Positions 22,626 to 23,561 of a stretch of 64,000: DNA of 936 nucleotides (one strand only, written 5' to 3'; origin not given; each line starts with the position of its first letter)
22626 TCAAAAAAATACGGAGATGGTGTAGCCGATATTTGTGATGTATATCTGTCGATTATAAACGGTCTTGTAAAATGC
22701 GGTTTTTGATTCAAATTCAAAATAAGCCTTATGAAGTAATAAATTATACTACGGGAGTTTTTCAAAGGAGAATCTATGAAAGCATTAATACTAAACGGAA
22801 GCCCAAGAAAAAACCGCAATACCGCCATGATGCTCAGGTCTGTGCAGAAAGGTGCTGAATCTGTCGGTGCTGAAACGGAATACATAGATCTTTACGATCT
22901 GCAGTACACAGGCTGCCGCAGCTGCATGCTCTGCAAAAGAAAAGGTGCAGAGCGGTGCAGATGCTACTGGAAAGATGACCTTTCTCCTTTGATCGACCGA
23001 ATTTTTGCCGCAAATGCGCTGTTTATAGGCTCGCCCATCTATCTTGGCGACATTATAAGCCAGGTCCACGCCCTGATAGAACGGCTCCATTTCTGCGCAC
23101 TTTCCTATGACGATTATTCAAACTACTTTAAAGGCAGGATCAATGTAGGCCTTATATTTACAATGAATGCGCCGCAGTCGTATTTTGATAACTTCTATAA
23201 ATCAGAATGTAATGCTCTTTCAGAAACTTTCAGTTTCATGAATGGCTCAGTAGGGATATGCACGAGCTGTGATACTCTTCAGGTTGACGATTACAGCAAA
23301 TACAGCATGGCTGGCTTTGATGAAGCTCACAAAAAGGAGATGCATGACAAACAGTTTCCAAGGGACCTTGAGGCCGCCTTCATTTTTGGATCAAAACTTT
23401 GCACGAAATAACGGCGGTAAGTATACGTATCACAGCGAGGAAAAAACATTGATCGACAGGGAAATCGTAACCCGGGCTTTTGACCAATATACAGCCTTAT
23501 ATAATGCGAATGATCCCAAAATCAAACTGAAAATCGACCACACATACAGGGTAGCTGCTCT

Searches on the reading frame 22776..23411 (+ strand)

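Call 7: search_protein_families(library=pfam, max_evalue=1, proteins=[window:22776-23411:+])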
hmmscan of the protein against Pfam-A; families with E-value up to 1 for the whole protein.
window:22776-23411:+ (211 aa): 2 families
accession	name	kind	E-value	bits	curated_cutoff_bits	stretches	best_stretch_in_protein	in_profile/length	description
PF03358.20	FMN_red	-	1.8e-17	63.8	24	1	1-113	1-99/152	NADPH-dependent FMN reductase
PF02525.22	Flavodoxin_2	-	4.8e-09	36.6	27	1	1-161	1-167/198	Flavodoxin-like fold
